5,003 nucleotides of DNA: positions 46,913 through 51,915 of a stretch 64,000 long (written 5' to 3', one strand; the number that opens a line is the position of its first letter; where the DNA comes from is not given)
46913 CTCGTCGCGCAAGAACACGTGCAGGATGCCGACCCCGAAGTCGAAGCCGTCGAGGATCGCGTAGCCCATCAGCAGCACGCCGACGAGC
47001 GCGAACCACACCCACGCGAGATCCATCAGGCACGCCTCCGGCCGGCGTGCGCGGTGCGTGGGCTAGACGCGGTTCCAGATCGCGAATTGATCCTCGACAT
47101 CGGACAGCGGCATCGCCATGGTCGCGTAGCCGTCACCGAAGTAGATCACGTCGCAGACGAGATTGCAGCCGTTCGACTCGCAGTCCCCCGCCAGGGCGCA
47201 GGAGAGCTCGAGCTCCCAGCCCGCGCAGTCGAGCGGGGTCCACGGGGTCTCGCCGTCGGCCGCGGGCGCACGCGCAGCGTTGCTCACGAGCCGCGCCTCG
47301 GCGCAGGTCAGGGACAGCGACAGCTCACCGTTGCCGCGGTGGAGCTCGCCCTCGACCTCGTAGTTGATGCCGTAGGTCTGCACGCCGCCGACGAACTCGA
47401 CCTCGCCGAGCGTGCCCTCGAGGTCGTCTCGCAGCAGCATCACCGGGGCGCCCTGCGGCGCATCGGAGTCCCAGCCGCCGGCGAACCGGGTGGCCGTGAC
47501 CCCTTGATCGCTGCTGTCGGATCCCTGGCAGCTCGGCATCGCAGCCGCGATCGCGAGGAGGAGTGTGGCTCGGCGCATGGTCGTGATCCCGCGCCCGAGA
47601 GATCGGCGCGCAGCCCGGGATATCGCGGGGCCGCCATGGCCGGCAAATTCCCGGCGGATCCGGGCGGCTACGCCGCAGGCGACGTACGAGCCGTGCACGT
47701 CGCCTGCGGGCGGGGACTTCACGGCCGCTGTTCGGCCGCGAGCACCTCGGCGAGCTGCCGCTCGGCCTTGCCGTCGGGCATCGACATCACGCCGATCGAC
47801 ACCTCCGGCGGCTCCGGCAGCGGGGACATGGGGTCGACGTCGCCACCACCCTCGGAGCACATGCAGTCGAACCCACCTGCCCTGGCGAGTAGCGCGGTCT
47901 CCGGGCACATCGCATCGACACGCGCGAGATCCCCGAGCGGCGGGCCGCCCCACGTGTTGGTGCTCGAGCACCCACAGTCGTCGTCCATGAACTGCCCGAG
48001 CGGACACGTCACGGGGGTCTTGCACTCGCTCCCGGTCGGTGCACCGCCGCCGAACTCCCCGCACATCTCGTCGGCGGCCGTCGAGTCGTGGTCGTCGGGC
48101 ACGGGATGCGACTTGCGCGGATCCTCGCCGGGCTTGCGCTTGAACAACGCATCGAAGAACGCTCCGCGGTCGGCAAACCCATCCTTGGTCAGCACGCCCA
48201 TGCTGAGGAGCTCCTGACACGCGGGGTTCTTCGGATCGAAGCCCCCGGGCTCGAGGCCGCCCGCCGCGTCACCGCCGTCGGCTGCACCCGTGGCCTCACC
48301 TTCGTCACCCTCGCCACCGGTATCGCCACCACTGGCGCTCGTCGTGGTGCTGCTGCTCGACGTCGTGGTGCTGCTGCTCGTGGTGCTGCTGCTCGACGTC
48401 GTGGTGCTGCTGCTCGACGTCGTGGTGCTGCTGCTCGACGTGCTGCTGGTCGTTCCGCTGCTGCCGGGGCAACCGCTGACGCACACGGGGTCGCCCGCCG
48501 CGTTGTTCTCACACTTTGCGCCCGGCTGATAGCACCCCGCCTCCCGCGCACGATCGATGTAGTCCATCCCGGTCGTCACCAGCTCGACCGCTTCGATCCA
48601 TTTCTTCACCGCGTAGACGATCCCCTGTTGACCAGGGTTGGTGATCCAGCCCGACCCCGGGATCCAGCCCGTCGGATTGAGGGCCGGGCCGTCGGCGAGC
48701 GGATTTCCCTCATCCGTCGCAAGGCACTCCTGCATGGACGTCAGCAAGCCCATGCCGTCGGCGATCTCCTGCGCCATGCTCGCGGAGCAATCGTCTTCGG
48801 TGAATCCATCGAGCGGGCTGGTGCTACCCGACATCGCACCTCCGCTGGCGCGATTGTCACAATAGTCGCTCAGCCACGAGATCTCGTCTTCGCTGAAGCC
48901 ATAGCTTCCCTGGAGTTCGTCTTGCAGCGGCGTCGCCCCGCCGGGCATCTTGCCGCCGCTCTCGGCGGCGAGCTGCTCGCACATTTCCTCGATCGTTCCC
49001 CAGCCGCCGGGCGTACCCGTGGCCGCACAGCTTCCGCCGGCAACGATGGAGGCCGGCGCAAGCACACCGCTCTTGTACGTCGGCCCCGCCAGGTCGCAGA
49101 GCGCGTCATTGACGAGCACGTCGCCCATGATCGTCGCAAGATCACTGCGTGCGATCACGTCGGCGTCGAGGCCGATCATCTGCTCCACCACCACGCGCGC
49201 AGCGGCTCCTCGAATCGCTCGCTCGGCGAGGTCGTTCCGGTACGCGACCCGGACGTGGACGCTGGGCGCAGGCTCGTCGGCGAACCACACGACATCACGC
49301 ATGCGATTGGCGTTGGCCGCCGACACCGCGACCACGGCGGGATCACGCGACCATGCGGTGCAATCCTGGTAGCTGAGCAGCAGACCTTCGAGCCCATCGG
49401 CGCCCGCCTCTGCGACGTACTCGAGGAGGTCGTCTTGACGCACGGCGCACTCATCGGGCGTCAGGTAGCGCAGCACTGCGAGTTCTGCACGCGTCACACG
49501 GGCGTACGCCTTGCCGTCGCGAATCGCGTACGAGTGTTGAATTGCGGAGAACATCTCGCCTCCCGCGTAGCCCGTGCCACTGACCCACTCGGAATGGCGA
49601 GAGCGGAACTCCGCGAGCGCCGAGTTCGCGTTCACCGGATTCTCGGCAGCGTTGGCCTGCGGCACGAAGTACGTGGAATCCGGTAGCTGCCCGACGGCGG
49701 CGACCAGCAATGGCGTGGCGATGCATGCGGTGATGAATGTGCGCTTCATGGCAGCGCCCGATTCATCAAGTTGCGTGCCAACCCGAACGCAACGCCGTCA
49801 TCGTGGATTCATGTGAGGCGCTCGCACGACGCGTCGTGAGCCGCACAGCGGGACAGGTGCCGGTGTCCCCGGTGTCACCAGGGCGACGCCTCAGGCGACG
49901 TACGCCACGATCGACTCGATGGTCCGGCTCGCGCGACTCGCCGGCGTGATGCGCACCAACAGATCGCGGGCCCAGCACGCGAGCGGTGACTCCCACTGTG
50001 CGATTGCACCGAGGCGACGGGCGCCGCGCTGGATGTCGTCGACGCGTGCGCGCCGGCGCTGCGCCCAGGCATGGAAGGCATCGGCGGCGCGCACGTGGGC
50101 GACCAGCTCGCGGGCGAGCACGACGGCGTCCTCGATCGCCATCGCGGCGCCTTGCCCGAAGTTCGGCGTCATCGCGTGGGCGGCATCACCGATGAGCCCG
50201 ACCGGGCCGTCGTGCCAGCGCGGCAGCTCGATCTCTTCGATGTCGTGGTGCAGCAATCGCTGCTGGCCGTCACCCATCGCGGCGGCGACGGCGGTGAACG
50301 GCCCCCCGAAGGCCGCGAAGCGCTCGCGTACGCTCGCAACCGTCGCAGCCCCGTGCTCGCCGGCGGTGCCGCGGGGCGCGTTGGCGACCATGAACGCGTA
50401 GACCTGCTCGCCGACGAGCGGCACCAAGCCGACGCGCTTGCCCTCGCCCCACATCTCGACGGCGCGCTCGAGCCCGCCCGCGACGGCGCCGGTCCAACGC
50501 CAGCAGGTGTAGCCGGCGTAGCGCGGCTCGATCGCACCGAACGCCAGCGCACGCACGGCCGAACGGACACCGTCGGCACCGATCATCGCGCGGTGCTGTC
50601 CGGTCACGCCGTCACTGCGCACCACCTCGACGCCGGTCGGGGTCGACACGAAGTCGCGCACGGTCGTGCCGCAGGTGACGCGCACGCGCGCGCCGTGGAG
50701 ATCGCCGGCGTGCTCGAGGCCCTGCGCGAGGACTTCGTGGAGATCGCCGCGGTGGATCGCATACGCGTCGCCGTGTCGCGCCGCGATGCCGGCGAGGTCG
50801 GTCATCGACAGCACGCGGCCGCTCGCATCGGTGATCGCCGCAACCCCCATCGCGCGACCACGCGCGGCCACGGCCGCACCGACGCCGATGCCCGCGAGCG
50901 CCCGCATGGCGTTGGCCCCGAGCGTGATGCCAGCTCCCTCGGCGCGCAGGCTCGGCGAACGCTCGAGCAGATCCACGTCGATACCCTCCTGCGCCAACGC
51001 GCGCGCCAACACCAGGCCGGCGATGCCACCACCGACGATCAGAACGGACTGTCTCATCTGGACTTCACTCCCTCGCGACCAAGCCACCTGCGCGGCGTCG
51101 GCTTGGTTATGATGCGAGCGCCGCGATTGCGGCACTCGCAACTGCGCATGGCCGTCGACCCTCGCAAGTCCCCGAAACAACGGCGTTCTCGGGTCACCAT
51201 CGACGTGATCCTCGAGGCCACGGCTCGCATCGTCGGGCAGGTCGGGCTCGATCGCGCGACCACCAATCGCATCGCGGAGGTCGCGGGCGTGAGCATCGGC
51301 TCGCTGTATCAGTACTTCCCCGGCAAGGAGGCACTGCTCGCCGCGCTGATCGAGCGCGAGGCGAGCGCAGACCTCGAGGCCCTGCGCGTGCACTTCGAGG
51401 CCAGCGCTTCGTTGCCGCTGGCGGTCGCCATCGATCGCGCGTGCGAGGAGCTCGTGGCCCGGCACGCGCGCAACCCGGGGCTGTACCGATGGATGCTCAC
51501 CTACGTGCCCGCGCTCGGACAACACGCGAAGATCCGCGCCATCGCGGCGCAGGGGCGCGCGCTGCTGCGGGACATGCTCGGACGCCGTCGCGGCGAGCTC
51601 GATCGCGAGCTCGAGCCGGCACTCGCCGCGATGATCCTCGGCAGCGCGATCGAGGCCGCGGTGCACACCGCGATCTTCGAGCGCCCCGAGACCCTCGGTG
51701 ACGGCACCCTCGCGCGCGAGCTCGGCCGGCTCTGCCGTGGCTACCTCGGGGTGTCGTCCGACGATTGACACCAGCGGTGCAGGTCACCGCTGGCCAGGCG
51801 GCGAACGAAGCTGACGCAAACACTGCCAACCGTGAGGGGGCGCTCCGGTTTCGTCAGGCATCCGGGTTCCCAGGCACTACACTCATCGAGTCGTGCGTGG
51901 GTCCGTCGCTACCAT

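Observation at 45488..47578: cydB (cytochrome bd subunit II) present without an adjacent cydA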

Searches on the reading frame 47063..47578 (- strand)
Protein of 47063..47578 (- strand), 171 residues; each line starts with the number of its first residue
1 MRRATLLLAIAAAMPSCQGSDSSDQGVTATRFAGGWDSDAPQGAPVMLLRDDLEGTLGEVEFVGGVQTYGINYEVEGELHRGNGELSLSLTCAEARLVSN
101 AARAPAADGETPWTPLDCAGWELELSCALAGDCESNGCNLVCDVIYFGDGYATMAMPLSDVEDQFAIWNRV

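Call 5: search_protein_families(library=pfam, proteins=[window:47063-47578:-], max_evalue=0.01)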
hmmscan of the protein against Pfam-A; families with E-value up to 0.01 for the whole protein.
window:47063-47578:- (171 aa): 0 families

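Call 44: find_homologous_proteins(query=window:47063-47578:-, max_evalue=0.01)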
Query window:47063-47578:- (171 aa): 3 proteins with E <= 0.01 among 129 candidates.
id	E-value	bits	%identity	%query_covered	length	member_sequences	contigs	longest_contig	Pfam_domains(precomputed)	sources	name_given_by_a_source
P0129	4.0e-109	380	98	100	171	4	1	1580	-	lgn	-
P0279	1.5e-47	179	50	100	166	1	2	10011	-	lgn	-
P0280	2.5e-46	175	54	89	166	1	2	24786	-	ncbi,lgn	-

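Call 46: find_encoding_contigs(protein=P0280, flank=10000, max_places=2)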
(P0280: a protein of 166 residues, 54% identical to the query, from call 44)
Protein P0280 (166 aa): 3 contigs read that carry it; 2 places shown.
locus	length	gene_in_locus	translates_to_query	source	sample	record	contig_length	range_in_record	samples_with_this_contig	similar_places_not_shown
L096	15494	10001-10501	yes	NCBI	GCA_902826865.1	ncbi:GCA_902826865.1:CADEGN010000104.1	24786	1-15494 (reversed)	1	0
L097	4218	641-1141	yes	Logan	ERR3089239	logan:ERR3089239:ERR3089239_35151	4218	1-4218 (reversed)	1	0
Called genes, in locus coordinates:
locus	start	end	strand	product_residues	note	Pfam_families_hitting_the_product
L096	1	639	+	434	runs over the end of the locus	PF25323:6TM_PilS (weak), PF00512:HisKA (weak), PF13581:HATPase_c_2, PF02518:HATPase_c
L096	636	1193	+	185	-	PF00072:Response_reg, PF02954:HTH_8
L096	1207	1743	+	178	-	PF02834:LigT_PEase, PF13563:2_5_RNA_ligase2, PF02834:LigT_PEase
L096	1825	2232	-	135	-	PF02261:Asp_decarbox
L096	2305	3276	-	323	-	-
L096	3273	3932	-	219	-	PF03682:UPF0158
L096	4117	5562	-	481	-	-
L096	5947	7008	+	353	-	PF03462:PCRF, PF00472:RF-1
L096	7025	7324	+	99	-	PF05164:ZapA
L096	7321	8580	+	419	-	PF00579:tRNA-synt_1b, PF22421:SYY_C-terminal, PF01479:S4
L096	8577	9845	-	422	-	PF00270:DEAD, PF00271:Helicase_C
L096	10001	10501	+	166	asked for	-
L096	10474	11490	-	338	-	PF01207:Dus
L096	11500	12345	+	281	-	PF01370:Epimerase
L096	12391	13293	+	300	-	-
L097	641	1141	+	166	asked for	-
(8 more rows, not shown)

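Call 47: find_encoding_contigs(protein=P0279, flank=10000, max_places=2)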
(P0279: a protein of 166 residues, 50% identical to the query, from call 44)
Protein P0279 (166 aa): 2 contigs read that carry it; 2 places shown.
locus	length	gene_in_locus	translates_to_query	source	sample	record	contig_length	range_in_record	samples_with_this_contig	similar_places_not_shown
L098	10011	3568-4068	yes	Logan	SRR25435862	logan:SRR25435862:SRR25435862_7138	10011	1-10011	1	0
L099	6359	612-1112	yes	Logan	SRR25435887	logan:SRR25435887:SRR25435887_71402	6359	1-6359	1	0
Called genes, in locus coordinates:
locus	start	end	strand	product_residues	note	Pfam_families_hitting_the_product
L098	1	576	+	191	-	?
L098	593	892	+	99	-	PF05164:ZapA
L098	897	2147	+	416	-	PF00579:tRNA-synt_1b, PF22421:SYY_C-terminal, PF01479:S4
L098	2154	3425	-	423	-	PF00270:DEAD, PF00271:Helicase_C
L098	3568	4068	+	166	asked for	-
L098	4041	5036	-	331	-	PF01207:Dus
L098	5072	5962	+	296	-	PF01370:Epimerase, PF13460:NAD_binding_10 (weak)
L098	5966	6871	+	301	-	-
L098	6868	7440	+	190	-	PF01252:Peptidase_A8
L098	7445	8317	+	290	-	PF01790:LGT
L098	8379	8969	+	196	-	PF01252:Peptidase_A8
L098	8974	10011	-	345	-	?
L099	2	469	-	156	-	?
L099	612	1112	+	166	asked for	-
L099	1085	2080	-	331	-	PF01207:Dus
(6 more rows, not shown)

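Call 54: search_protein_families(library=ncbifam, proteins=[window:47063-47578:-], max_evalue=0.001)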
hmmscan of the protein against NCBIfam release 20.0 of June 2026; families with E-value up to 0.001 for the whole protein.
window:47063-47578:- (171 aa): 0 families

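Call 66: predict_structure(alignment_id=A2)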
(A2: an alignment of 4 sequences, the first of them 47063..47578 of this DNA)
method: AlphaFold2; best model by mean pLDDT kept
length: 171 residues; sequences in the alignment: 4
mean_pLDDT: 60.6   pTM: 0.55
mean pLDDT of the five models: 60.6, 58.3, 43.4, 41.6, 41.5
residues with pLDDT >= 90: 2; 70-90: 58; 50-70: 62; < 50: 49
segments of 3 or more residues with pLDDT < 50: 1-45
pLDDT, mean of each block of 10 residues (from residue 1): 41 40 29 31 48 59 75 73 66 86 64 84 77 56 74 68 61 52
secondary structure, 60 per line:
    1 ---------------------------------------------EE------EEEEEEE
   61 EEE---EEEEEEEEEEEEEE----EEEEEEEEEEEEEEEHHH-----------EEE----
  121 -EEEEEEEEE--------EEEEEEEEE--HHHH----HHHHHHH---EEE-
elements in order: E54-63 E67-80 E85-99 E114-116 E122-130 E139-147 H150-153 H158-164 E168-170

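Call 69: fold_search(model_id=the predicted structure, library=pdb)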
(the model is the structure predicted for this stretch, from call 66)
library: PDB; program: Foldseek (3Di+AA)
matches with E <= 10: 457; with E <= 0.001: 0
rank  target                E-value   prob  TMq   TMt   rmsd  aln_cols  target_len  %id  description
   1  8bgm_A                3.4e-02  0.99  0.35  0.43   8.2       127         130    9  Crystal structure of the OrfX1-OrfX3 complex from the PMP1 neurotoxin gene cluster (released 2022-12-07)
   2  8fbd_A                3.6e-02  0.96  0.28  0.33   7.4       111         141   12  Crystal structure of OrfX1-OrfX3 complex from Clostridium botulinum E1 (released 2022-12-21)
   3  8fbd_C                7.2e-02  0.99  0.27  0.32   6.2        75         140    8  Crystal structure of OrfX1-OrfX3 complex from Clostridium botulinum E1 (released 2022-12-21)
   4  8bgm_C                7.2e-02  0.97  0.35  0.43   8.3       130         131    8  Crystal structure of the OrfX1-OrfX3 complex from the PMP1 neurotoxin gene cluster (released 2022-12-07)
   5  8fbe_A                8.9e-02  0.93  0.28  0.32   7.6       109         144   12  Crystal structure of OrfX1 from Clostridium botulinum E1 (released 2022-12-21)
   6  8e0p_A                4.1e-01  0.84  0.30  0.08   6.5        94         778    5  Crystal structure of mouse APCDD1 in fusion with engineered MBP (released 2023-05-03)
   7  8e0r_A                4.1e-01  0.80  0.29  0.14   7.4        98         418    8  Crystal structure of mouse APCDD1 in P21 space group (released 2023-05-10)
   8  8e0p_C                5.1e-01  0.82  0.31  0.08   6.0        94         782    4  Crystal structure of mouse APCDD1 in fusion with engineered MBP (released 2023-05-03)
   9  8e0p_D                5.1e-01  0.80  0.30  0.08   6.5        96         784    7  Crystal structure of mouse APCDD1 in fusion with engineered MBP (released 2023-05-03)
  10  8e0p_B                5.3e-01  0.82  0.31  0.08   7.3       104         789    6  Crystal structure of mouse APCDD1 in fusion with engineered MBP (released 2023-05-03)
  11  8e0w_A                5.3e-01  0.38  0.30  0.15  11.2       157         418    8  Crystal structure of mouse APCDD1 in P1 space group (released 2023-05-10)
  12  6ekv                  5.9e-01  0.41  0.28  0.09   6.9       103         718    9  Structure of OrfX2 from Clostridium botulinum A2 (released 2017-10-25)
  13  6ekt                  6.6e-01  0.30  0.25  0.12   5.7        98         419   13  Structure of P47 from Clostridium botulinum A2 (released 2017-10-25)
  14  3pyi_B                8.1e-01  0.06  0.13  0.15  16.8       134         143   12  Structure of the N-terminal domain of C. elegans SAS-6 (released 2011-02-09)
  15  7vf3_A                9.1e-01  0.07  0.15  0.07  11.3       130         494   11  Plexin B1 extracellular fragment in complex with lasso-grafted PB1m7 peptide (released 2022-08-17)
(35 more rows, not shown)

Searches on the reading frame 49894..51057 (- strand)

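Call 5: search_protein_families(library=pfam, proteins=[window:49894-51057:-], max_evalue=0.01)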
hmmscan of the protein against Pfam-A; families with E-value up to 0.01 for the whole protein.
seq(388 aa): 8 families
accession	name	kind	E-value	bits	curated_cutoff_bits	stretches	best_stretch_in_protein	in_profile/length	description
PF01494.25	FAD_binding_3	-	2.1e-26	93.4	22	1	4-339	3-341/349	FAD binding domain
PF13450.12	NAD_binding_8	-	1.1e-07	32.4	21.9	1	7-37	1-31/68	NAD(P)-binding Rossmann-like domain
PF01266.30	DAO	-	2e-06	28.1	27.9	1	5-37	2-34/353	FAD dependent oxidoreductase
PF07992.20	Pyr_redox_2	-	4e-05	23.6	26.1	1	3-58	143-197/291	Pyridine nucleotide-disulphide oxidoreductase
PF00070.33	Pyr_redox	-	0.0001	23.2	22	1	4-47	1-43/82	Pyridine nucleotide-disulphide oxidoreductase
PF01946.23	Thi4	-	0.0023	17.7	26.2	1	3-50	18-63/235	Thi4 family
PF05834.18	Lycopene_cycl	-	0.0036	16.9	23.4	1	5-37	2-36/380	Lycopene cyclase protein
PF03486.20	HI0933_like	-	0.0048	16.8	50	1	4-36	2-34/244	HI0933-like protein Rossmann domain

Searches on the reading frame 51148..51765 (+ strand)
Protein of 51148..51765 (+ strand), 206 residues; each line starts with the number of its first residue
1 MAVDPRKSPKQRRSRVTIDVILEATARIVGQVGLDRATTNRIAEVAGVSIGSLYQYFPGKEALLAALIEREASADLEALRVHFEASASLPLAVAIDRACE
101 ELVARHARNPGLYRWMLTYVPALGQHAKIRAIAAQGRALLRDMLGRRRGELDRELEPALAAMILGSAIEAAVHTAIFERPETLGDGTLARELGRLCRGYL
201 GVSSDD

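Call 5: search_protein_families(library=pfam, proteins=[window:51148-51765:+], max_evalue=0.01)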
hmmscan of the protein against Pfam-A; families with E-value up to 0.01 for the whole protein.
seq(206 aa): 2 families
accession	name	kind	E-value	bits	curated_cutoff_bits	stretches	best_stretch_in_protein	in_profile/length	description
PF00440.29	TetR_N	-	2.6e-15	56.4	24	1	21-67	1-47/47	Bacterial regulatory proteins, tetR family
PF17918.6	TetR_C_15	-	4.2e-14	53.6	26.8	1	90-200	1-108/108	Tetracyclin repressor-like, C-terminal domain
